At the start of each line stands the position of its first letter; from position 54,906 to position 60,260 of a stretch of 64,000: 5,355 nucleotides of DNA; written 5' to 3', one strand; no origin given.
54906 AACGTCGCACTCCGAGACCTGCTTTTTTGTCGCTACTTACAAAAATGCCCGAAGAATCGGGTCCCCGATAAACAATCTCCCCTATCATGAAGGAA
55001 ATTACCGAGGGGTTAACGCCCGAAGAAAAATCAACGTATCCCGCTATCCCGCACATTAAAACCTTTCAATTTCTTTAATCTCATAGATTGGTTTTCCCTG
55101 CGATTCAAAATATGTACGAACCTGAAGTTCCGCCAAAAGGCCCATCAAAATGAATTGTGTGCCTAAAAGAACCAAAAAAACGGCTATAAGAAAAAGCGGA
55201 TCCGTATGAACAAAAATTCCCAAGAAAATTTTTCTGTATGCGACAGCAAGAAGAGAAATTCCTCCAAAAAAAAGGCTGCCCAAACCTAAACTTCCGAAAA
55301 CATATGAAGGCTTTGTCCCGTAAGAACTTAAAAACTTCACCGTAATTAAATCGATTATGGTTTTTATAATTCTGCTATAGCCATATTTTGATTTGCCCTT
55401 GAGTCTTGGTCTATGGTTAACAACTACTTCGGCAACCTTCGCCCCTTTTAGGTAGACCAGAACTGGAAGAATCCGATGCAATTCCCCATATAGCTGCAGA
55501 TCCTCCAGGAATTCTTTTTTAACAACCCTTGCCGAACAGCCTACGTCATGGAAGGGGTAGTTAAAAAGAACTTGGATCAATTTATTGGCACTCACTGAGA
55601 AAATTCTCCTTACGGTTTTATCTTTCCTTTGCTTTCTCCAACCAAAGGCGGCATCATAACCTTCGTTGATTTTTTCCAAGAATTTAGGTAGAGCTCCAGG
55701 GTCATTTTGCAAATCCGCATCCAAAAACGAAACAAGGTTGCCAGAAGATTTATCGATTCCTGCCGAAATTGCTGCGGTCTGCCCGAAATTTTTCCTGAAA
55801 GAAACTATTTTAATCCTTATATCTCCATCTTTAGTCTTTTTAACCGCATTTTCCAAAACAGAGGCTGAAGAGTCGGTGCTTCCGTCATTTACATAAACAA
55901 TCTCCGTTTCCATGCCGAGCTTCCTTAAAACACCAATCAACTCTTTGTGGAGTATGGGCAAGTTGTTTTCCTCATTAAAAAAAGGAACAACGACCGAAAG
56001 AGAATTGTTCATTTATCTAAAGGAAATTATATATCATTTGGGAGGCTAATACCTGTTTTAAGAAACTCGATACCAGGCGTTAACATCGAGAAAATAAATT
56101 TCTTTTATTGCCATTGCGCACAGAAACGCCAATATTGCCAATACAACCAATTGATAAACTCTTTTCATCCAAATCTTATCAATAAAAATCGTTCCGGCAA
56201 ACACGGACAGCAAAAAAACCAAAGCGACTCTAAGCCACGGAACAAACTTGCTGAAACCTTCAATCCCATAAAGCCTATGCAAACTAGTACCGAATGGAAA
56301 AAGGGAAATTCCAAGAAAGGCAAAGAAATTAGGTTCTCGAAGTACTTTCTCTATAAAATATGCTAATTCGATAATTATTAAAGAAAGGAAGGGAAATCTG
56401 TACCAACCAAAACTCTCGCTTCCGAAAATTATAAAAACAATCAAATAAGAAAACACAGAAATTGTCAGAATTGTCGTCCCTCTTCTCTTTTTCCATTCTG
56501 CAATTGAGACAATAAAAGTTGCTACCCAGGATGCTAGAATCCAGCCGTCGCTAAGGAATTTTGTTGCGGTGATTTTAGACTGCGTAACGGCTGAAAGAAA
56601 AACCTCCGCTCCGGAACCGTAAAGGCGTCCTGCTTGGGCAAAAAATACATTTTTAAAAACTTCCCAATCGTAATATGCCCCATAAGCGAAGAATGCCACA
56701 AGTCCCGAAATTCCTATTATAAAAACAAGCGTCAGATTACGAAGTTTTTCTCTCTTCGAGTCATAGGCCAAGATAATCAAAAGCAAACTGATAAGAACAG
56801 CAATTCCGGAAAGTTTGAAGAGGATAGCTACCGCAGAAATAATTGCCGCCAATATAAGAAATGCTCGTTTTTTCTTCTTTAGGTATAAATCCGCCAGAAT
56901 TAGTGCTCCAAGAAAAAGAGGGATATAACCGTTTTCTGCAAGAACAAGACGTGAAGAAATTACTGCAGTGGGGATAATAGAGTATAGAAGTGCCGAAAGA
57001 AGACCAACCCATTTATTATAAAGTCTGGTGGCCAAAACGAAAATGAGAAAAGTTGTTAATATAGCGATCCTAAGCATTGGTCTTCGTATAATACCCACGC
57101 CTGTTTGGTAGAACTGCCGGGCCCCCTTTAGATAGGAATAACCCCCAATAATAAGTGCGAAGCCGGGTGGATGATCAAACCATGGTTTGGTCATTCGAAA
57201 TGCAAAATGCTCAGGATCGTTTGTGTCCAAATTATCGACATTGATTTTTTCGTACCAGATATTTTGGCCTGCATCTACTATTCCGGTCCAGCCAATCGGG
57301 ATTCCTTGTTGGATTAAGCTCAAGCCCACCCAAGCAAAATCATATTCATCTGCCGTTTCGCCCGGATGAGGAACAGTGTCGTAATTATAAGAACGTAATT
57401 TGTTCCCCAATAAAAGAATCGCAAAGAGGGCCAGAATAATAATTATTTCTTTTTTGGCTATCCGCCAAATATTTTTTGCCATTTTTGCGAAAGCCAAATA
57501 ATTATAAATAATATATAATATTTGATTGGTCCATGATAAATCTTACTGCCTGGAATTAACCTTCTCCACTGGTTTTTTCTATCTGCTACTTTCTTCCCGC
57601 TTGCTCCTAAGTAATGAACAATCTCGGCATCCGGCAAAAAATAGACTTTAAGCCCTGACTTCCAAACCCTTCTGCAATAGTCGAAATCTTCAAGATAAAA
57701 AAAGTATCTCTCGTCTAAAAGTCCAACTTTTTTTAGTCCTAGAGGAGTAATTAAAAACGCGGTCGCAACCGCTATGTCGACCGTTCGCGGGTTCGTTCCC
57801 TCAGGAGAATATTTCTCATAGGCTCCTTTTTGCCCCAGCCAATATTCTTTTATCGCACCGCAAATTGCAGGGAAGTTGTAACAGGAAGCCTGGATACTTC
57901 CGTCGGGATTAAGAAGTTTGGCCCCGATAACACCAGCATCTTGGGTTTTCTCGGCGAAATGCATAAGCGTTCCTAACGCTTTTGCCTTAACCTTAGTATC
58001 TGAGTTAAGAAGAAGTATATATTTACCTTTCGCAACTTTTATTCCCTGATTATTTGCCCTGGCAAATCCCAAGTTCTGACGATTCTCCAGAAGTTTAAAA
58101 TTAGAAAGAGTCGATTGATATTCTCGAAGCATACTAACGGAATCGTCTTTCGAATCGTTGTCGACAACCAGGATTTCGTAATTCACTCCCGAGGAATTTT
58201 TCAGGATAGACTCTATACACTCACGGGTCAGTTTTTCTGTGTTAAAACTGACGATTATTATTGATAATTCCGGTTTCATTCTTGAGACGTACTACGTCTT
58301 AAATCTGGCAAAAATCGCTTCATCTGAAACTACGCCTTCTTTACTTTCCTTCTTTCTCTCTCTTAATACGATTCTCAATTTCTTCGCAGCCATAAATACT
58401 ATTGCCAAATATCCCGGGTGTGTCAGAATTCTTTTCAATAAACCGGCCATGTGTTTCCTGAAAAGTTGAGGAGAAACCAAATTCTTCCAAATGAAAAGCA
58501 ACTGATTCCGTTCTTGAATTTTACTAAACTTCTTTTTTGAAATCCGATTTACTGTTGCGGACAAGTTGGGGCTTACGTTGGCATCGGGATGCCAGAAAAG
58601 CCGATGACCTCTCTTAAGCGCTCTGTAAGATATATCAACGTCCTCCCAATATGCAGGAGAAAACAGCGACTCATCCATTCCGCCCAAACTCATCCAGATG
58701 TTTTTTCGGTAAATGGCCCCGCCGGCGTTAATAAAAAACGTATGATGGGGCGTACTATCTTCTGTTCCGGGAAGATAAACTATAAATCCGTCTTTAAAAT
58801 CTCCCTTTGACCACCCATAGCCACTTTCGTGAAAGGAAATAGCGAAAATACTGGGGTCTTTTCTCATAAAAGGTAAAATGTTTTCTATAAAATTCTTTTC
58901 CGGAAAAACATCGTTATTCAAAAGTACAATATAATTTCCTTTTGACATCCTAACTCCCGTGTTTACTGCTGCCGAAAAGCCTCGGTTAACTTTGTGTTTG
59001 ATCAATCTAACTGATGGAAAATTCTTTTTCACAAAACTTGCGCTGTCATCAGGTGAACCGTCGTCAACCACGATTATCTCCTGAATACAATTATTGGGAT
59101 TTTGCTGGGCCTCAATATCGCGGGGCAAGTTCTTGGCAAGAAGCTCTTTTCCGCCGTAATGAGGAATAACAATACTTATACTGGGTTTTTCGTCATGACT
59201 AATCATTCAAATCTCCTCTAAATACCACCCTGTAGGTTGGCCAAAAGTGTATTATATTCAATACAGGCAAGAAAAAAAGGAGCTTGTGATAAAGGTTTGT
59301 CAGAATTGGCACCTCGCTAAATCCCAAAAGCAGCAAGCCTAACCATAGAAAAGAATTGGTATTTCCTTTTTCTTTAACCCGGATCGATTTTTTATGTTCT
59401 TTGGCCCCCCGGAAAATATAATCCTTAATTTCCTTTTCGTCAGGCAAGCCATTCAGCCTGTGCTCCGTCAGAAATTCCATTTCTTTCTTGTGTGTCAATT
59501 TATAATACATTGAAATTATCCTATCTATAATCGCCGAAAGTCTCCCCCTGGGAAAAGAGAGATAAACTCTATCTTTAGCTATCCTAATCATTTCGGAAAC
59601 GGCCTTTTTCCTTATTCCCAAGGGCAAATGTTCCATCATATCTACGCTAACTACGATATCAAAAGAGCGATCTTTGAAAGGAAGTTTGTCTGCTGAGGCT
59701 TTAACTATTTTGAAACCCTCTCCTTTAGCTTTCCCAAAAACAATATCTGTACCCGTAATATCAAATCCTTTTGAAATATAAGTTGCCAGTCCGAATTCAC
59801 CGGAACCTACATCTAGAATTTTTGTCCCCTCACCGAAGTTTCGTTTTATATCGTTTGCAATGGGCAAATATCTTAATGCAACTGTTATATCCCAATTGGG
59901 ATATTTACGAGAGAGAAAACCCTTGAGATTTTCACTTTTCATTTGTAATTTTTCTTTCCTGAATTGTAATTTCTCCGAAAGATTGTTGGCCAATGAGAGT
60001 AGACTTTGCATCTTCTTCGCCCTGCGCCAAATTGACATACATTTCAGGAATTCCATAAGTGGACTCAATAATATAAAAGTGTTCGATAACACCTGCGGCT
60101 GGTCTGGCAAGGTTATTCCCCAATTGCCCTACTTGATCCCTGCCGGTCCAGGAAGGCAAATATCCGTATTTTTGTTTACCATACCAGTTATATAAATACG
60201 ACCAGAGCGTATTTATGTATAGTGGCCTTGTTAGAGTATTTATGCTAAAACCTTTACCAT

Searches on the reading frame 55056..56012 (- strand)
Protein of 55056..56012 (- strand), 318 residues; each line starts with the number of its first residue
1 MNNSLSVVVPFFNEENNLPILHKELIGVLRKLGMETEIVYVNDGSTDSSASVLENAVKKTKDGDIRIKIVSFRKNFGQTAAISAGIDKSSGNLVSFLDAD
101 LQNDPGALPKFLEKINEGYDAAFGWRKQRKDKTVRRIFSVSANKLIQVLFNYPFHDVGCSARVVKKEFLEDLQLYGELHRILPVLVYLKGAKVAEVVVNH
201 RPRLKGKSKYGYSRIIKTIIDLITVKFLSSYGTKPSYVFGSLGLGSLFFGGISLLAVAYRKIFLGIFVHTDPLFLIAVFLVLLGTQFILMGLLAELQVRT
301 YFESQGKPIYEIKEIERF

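Call 14: search_protein_families(library=pfam, proteins=[window:55056-56012:-], max_evalue=0.001)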
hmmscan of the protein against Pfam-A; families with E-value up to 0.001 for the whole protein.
window:55056-56012:- (318 aa): 3 families
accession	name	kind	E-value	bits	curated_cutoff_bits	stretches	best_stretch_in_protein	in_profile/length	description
PF00535.33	Glycos_transf_2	-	1e-29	104.1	23.3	1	6-172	1-167/168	Glycosyl transferase family 2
PF10111.15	Glyco_tranf_2_2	-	1.2e-07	32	27.3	1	6-113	1-104/276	Glycosyltransferase like family 2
PF13641.12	Glyco_tranf_2_3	-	0.00058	20.4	27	1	5-120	3-117/230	Glycosyltransferase like family 2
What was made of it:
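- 55056..56012 (-): GT2 enzyme, 318 aa with two C-terminal TM helices: candidate polyprenyl-phosphate sugar synthase (ArnC/GtrB/PgfS-like), a possible donor supplier. PF00535 (call 14).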

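Call 63: search_protein_families(library=ncbifam, proteins=[window:55056-56012:-], max_evalue=0.001)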
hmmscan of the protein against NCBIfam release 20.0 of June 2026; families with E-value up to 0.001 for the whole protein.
window:55056-56012:- (318 aa): 16 families
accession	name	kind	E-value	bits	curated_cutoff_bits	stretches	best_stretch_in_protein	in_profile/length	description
NF007986.1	PRK10714.1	equivalog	1.2e-52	178.9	529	1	4-315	7-311/316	undecaprenyl-phosphate 4-deoxy-4-formamido-L-arabinose transferase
NF047588.1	GlcsyltransPgfSStrep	equivalog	4.7e-37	127.9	500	1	5-314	3-304/308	glycosyltransferase PgfS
TIGR04182.1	glyco_TIGR04182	equivalog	1.1e-14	54.5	325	1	6-301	3-286/293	S-layer glycoprotein N-glycosyltransferase AglJ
TIGR03937.1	PgaC_IcaA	equivalog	4.3e-12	45.7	422.3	1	3-115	45-150/407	poly-beta-1,6-N-acetyl-D-glucosamine synthase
NF007482.0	PRK10073.1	equivalog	1.1e-11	44.3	423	1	3-113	6-108/334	glycosyltransferase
NF041875.1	EPS_EpsD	equivalog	1.7e-10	40.8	370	1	5-117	1-106/325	exopolysaccharide biosynthesis glycosyltransferase EpsD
NF050050.1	ProtGlycPglI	equivalog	3.7e-10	39.7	500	1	4-139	3-132/306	GalNAc(5)-diNAcBac-PP-undecaprenol beta-1,3-glucosyltransferase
TIGR04283.1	glyco_like_mftF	equivalog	1.5e-09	37.8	182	1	5-154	1-136/221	TIGR04283 family arsenosugar biosynthesis glycosyltransferase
NF047683.1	TeichurnBiosyTuaG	equivalog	2e-09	37.4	400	1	3-117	6-113/252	teichuronic acid biosynthesis protein TuaG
TIGR03965.1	mycofact_glyco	equivalog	1.4e-08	34.1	280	1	3-116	74-180/467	mycofactocin biosynthesis glycosyltransferase MftF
NF038302.1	EPS_HpsE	equivalog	9.5e-08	31.4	300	1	5-101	3-97/307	hormogonium polysaccharide biosynthesis glycosyltransferase HpsE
TIGR04242.1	nodulat_NodC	equivalog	2.4e-07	30.1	550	1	4-117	49-158/395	chitooligosaccharide synthase NodC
NF010496.0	PRK13915.1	equivalog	1.9e-05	23.9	262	1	3-104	31-130/307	glucosyl-3-phosphoglycerate synthase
NF041391.1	DPhHxTase_Halo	equivalog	5.5e-05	22.2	375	1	37-203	26-186/213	dolichyl-phosphate hexose transferase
NF058614.1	PPMAGASynPpgS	equivalog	0.00011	21.7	370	1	7-129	4-116/226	polyprenyl-phospho-N-acetylgalactosaminyl synthase PpgS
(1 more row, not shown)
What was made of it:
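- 55056..56012 (-): Full-length similarity to ArnC (E 1.2e-52) and PgfS (E 4.7e-37), both below the equivalog cutoffs (call 63).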

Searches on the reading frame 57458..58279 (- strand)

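Call 14: search_protein_families(library=pfam, proteins=[window:57458-58279:-], max_evalue=0.001)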
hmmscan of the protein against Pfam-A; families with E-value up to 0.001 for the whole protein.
window:57458-58279:- (273 aa): 5 families
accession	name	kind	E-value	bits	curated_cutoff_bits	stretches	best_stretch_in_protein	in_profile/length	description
PF00535.33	Glycos_transf_2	-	9.2e-29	101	23.3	1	6-121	1-115/168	Glycosyl transferase family 2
PF13641.12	Glyco_tranf_2_3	-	1.6e-17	64.8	27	1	3-238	1-227/230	Glycosyltransferase like family 2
PF13712.12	Glyco_tranf_2_5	-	9.6e-07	29.2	27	1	68-239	37-203/210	Glycosyltransferase like family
PF13632.12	Glyco_trans_2_3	-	1.3e-05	25.5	27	1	184-259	86-164/198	Glycosyl transferase family group 2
PF10111.15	Glyco_tranf_2_2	-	2.6e-05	24.3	27.3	1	9-109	3-106/276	Glycosyltransferase like family 2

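Call 69: search_protein_families(library=ncbifam, proteins=[window:57458-58279:-], max_evalue=0.00001)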
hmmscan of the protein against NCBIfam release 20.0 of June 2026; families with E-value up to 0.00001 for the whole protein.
window:57458-58279:- (273 aa): 21 families
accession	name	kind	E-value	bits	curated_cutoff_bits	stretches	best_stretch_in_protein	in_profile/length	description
TIGR01556.1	rhamnosyltran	subfamily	7e-21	74.6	200.55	1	30-257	18-228/281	rhamnosyltransferase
NF007482.0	PRK10073.1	equivalog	8.1e-20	71.1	423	1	2-112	5-113/334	glycosyltransferase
NF047683.1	TeichurnBiosyTuaG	equivalog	3.3e-16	59.7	400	1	2-127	5-130/252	teichuronic acid biosynthesis protein TuaG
NF041875.1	EPS_EpsD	equivalog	8.9e-16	58.2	370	1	5-223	1-207/325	exopolysaccharide biosynthesis glycosyltransferase EpsD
NF038302.1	EPS_HpsE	equivalog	1.3e-15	57.2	300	1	4-122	2-124/307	hormogonium polysaccharide biosynthesis glycosyltransferase HpsE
TIGR03937.1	PgaC_IcaA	equivalog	6.4e-15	55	422.3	1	3-124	45-166/407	poly-beta-1,6-N-acetyl-D-glucosamine synthase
TIGR03111.1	glyc2_xrt_Gpos1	hypoth_equivalog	1.2e-13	50.6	363.95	1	3-122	49-170/439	TIGR03111 family XrtG-associated glycosyltransferase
NF050050.1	ProtGlycPglI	equivalog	2.6e-13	50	500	1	2-131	1-129/306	GalNAc(5)-diNAcBac-PP-undecaprenol beta-1,3-glucosyltransferase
NF053739.1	GlytfEpsEBac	equivalog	1.4e-12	47.2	450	1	3-126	1-124/265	glycosyltransferase EpsE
NF038299.1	EPS_HpsN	equivalog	2.1e-11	43.4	425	1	3-124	1-121/317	hormogonium polysaccharide biosynthesis glycosyltransferase HpsN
TIGR04283.1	glyco_like_mftF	equivalog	7.9e-11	42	182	1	5-118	1-107/221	TIGR04283 family arsenosugar biosynthesis glycosyltransferase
TIGR03965.1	mycofact_glyco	equivalog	6.6e-10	38.4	280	1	3-223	74-281/467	mycofactocin biosynthesis glycosyltransferase MftF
TIGR04009.1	wcaE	equivalog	9.8e-10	38.1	369.2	1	5-124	3-122/248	colanic acid biosynthesis glycosyltransferase WcaE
TIGR04242.1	nodulat_NodC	equivalog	9.7e-09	34.7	550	1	2-117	47-161/395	chitooligosaccharide synthase NodC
NF047588.1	GlcsyltransPgfSStrep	equivalog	4.3e-07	29.4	500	1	5-100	3-101/308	glycosyltransferase PgfS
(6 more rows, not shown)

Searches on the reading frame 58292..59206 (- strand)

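Call 22: search_protein_families(library=pfam, proteins=[window:58292-59206:-], max_evalue=0.001)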
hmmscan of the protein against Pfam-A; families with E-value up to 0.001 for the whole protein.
window:58292-59206:- (304 aa): 5 families
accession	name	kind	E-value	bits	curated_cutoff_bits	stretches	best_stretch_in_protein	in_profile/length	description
PF00535.33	Glycos_transf_2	-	7.7e-24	84.9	23.3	1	11-170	1-163/168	Glycosyl transferase family 2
PF13641.12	Glyco_tranf_2_3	-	2.2e-10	41.4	27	1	8-123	1-119/230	Glycosyltransferase like family 2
PF10111.15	Glyco_tranf_2_2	-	1.9e-09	37.8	27.3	1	11-111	1-103/276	Glycosyltransferase like family 2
PF13632.12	Glyco_trans_2_3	-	4.1e-05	23.9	27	1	92-228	1-142/198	Glycosyl transferase family group 2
PF07632.16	Sde182_NH-like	-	5.9e-05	23.2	26.8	1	7-91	113-200/268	Cellulose-binding Sde182, nucleoside hydrolase-like domain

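Call 69: search_protein_families(library=ncbifam, proteins=[window:58292-59206:-], max_evalue=0.00001)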
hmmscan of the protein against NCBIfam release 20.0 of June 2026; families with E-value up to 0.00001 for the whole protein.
window:58292-59206:- (304 aa): 14 families
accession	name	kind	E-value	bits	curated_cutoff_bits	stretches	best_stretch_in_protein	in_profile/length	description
TIGR03965.1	mycofact_glyco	equivalog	3.6e-21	75.6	280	1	3-115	69-180/467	mycofactocin biosynthesis glycosyltransferase MftF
NF041875.1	EPS_EpsD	equivalog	1.6e-16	60.6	370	1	10-112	1-102/325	exopolysaccharide biosynthesis glycosyltransferase EpsD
TIGR03937.1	PgaC_IcaA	equivalog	1.9e-14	53.5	422.3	1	3-123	40-159/407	poly-beta-1,6-N-acetyl-D-glucosamine synthase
TIGR01556.1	rhamnosyltran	subfamily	1.2e-13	50.9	200.55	1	42-232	22-219/281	rhamnosyltransferase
NF007482.0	PRK10073.1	equivalog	2.4e-13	49.8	423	1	5-101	3-97/334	glycosyltransferase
NF038302.1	EPS_HpsE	equivalog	7.6e-12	44.8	300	1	10-124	3-121/307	hormogonium polysaccharide biosynthesis glycosyltransferase HpsE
TIGR04283.1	glyco_like_mftF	equivalog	1.6e-11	44.3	182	1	10-127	1-113/221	TIGR04283 family arsenosugar biosynthesis glycosyltransferase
TIGR03111.1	glyc2_xrt_Gpos1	hypoth_equivalog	1e-10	41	363.95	1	6-123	47-165/439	TIGR03111 family XrtG-associated glycosyltransferase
NF047683.1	TeichurnBiosyTuaG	equivalog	3e-10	40.2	400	1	5-124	3-121/252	teichuronic acid biosynthesis protein TuaG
NF038299.1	EPS_HpsN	equivalog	9.3e-08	31.4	425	1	8-120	1-112/317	hormogonium polysaccharide biosynthesis glycosyltransferase HpsN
NF007986.1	PRK10714.1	equivalog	3.1e-07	29.7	529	1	9-101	7-102/316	undecaprenyl-phosphate 4-deoxy-4-formamido-L-arabinose transferase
NF058614.1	PPMAGASynPpgS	equivalog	7.1e-07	28.9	370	1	38-88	23-71/226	polyprenyl-phospho-N-acetylgalactosaminyl synthase PpgS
NF050819.1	PolSacchBiosHfsG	equivalog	1e-06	28.2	500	1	6-117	10-120/302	polysaccharide biosynthesis protein HfsG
TIGR04009.1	wcaE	equivalog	3e-06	26.7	369.2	1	39-104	31-98/248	colanic acid biosynthesis glycosyltransferase WcaE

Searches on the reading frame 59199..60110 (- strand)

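Call 49: search_protein_families(library=pfam, proteins=[window:59199-60110:-], max_evalue=1)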
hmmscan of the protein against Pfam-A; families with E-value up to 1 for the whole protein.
window:59199-60110:- (303 aa): 7 families
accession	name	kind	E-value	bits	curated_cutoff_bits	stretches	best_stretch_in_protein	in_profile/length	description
PF08241.18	Methyltransf_11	-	2e-10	41.6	21.2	1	99-184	1-93/95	Methyltransferase domain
PF13649.12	Methyltransf_25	-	4.7e-08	34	27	1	98-179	1-94/97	Methyltransferase domain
PF13489.12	Methyltransf_23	-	2.8e-05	24.3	27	1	87-183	12-113/164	Methyltransferase domain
PF13847.12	Methyltransf_31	-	7.8e-05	22.8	27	1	94-190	3-113/145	Methyltransferase domain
PF07021.18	MetW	-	0.00064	19.8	21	1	88-187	7-110/193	Methionine biosynthesis protein MetW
PF05148.21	Methyltransf_8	-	0.057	13.7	27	1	84-159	63-133/219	Hypothetical methyltransferase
PF01209.24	Ubie_methyltran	-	0.12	12.1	20.1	1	95-179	48-144/233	ubiE/COQ5 methyltransferase family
